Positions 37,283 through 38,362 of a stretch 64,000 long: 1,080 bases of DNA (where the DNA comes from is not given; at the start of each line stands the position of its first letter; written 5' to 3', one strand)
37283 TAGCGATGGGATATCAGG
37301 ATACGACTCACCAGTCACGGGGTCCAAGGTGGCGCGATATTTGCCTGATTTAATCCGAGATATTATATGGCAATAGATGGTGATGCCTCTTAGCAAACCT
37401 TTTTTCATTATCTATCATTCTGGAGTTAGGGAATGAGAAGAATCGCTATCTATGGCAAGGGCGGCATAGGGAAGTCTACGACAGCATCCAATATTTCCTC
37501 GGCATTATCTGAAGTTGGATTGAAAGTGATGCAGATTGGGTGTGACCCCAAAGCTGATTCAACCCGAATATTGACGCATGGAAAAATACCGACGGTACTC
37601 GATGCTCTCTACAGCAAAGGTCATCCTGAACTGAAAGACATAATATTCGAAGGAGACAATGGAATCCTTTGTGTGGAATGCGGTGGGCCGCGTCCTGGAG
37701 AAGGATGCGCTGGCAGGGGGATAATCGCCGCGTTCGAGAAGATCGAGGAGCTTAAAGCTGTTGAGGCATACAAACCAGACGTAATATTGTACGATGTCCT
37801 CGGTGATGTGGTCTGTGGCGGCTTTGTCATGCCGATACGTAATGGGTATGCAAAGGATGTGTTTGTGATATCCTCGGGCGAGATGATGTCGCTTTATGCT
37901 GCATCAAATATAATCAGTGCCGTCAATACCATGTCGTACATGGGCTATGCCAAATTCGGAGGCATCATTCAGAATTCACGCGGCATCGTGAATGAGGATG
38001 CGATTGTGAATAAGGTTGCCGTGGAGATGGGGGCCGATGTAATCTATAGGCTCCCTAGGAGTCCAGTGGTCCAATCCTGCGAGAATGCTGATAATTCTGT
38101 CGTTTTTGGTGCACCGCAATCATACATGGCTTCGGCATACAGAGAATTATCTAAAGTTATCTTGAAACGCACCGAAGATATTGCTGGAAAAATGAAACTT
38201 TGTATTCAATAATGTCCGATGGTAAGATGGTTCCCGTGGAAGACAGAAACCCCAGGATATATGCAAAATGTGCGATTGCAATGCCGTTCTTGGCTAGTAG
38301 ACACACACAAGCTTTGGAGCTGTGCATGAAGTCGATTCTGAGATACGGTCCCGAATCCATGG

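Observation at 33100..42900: AT-rich island encoding a second nitrogenase-like (NifH + NifD/K-like) reductase with radical SAM, PLP decarboxylase, NTase, HAD phosphatase and APH-like kinase: an undescribed cofactor/tetrapyrrole-tailoring cluster?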

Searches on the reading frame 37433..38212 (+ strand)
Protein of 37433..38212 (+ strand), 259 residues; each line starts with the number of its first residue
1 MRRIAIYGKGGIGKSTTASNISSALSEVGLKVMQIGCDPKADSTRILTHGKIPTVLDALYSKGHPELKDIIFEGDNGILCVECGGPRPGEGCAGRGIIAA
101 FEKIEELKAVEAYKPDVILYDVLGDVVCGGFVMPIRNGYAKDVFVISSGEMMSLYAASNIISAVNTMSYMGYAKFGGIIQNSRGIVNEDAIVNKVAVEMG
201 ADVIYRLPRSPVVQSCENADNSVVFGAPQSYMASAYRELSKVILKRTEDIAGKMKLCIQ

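Call 6: search_protein_families(library=pfam, proteins=[window:37433-38212:+], max_evalue=0.01)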
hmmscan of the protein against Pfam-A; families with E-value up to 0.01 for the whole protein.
window:37433-38212:+ (259 aa): 8 families
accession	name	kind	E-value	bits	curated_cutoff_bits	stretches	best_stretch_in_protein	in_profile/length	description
PF00142.24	Fer4_NifH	-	3.6e-83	279.6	25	1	2-250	1-251/271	4Fe-4S iron sulfur cluster binding proteins, NifH/frxC family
PF13614.12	AAA_31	-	5.8e-09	36.6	27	1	2-48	2-49/177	AAA domain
PF10609.15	ParA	-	7.6e-08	32.5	27.1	1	7-33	10-36/246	NUBPL iron-transfer P-loop NTPase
PF01656.29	CbiA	-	1e-07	32.4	25.4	1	5-153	3-54/125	CobQ/CobB/MinD/ParA nucleotide binding domain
PF02374.21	ArsA_ATPase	-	1.3e-05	25.1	24.3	1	1-39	1-39/305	Anion-transporting ATPase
PF13479.12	AAA_24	-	0.0019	18.5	27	1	3-25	4-26/195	AAA domain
PF09140.17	MipZ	-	0.0024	17.7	20.7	1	9-42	9-42/262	ATPase MipZ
PF03308.22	MeaB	-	0.0057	16.1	23.1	1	3-42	35-74/273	Methylmalonyl Co-A mutase-associated GTPase MeaB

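Call 7: search_protein_families(library=ncbifam, proteins=[window:37433-38212:+], max_evalue=0.01)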
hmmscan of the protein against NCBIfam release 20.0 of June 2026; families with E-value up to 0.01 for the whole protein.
window:37433-38212:+ (259 aa): 19 families
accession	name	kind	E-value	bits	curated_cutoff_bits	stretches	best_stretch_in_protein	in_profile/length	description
NF033200.1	F430_CfbC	exception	8.6e-94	313.7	402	1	2-248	1-243/260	Ni-sirohydrochlorin a,c-diamide reductive cyclase ATP-dependent reductase subunit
TIGR01287.1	nifH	equivalog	1.5e-88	296.7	394.35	1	2-249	1-250/275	nitrogenase iron protein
NF009701.0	PRK13230.1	subfamily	3.2e-82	275.8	350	1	1-249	1-263/291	nitrogenase reductase-like protein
NF009702.0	PRK13231.1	equivalog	1.2e-81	273.8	427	1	1-248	2-243/264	nitrogenase reductase-like protein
TIGR01281.1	DPOR_bchL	equivalog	5.5e-55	186.6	345.15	1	4-251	3-251/268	ferredoxin:protochlorophyllide reductase (ATP-dependent) iron-sulfur ATP-binding protein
TIGR02016.1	BchX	equivalog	2.9e-48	164.6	331.2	1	2-221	1-227/296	chlorophyllide a reductase iron protein subunit X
TIGR01969.1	minD_arch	subfamily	2.6e-14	53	201.75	1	7-250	7-237/251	cell division ATPase MinD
NF041136.1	MrpORP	equivalog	1.2e-06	28.1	450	1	6-35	11-40/365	iron-sulfur cluster carrier protein MrpORP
TIGR01968.1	minD_bact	equivalog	1.6e-05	24.4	212.9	1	7-38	8-39/261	septum site-determining protein MinD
TIGR04291.1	arsen_driv_ArsA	equivalog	6.1e-05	21.9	650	1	4-48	323-367/565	arsenical pump-driving ATPase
TIGR03371.1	cellulose_yhjQ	equivalog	0.00013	21.6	157.85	1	1-40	1-41/246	cellulose biosynthesis protein BcsQ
NF041546.1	ParA_partition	equivalog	0.00038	20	180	1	8-41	7-40/203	ParA family partition ATPase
TIGR00345.1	GET3_arsA_TRC40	subfamily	0.00043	19.9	135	1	7-40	3-36/299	TRC40/GET3/ArsA family transport-energizing ATPase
NF041417.1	ArsA_halo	exception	0.0012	17.6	800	1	6-47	338-379/617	arsenical pump-driving ATPase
NF053655.1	CedD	equivalog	0.0015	17.3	600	1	1-33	221-253/527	DNA-translocating ATPase CedD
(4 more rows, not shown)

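Call 30: search_solved_structures(query=window:37433-38212:+, max_evalue=1e-20, show_alignments=1)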
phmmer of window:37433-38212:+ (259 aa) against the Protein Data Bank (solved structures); distinct sequences matched with E-value up to 1e-20: 26.
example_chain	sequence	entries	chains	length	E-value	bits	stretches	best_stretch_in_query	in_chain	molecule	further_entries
1cp2_A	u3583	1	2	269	4.9e-70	238.8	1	1-243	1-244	NITROGENASE IRON PROTEIN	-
9fmg_D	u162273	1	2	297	3.1e-67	229.6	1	2-248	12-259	Nitrogenase iron protein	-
6q93_A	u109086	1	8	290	4.4e-66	225.9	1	1-244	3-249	Nitrogenase iron protein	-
4wzb_E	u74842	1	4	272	7e-66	225.2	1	1-244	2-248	Nitrogenase iron protein 1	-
4wza_E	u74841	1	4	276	7.3e-66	225.2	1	1-244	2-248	Nitrogenase iron protein 1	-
1fp6_A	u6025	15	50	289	8.4e-66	225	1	1-244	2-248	NITROGENASE IRON PROTEIN | nitrogenase IRON protein 1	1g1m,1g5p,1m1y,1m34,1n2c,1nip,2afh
10zn_F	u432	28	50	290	8.5e-66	224.9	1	1-244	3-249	Nitrogenase iron protein NifH | Nitrogenase iron protein 1 | Nitrogenase iron protein gamma chain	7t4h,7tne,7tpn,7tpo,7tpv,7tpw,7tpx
1xdb_A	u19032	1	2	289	3.1e-65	223.1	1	1-244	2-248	Nitrogenase iron protein 1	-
1de0_A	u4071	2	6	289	3.2e-65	223.1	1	1-244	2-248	NITROGENASE IRON PROTEIN | Nitrogenase iron protein 1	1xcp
8tc3_A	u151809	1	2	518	3.7e-65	222.9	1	1-244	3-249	Nitrogenase iron protein,Fluorescent protein plum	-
1xd8_A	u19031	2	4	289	4.3e-65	222.6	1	1-244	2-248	Nitrogenase iron protein 1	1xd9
9haz_D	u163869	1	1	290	2.3e-64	220.2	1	1-244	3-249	Fe protein NifH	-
9haz_A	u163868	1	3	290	2.7e-64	220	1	1-244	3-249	Fe protein NifH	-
1rw4_A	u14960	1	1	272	1.4e-63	217.6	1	1-244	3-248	Nitrogenase iron protein 1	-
2c8v_A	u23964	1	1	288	1.7e-63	217.4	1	1-244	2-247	NITROGENASE IRON PROTEIN 1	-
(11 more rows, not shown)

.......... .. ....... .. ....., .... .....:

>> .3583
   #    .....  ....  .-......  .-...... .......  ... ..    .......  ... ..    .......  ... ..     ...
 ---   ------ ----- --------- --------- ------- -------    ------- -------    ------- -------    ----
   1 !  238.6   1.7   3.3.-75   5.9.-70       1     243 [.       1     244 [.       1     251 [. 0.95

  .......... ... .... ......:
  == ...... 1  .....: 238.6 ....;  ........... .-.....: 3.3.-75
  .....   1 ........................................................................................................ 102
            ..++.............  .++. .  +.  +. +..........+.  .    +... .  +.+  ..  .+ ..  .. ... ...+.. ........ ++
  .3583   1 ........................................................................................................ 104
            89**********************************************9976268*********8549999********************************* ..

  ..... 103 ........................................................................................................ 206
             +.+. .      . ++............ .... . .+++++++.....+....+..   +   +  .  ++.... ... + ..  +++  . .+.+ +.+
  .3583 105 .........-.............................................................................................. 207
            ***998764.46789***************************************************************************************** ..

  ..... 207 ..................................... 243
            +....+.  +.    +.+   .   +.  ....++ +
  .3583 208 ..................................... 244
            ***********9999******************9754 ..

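Call 52: search_protein_families(library=padloc, proteins=[window:37433-38212:+], max_evalue=0.01)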
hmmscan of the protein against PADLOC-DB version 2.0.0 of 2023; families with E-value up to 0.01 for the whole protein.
window:37433-38212:+ (259 aa): 2 families
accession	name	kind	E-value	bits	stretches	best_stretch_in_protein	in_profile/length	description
PDLC04140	mad8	-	0.0017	15.9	1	2-55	28-70/314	mads_8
PDLC04559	PDC-M28B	-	0.0055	13.8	1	2-36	129-164/438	-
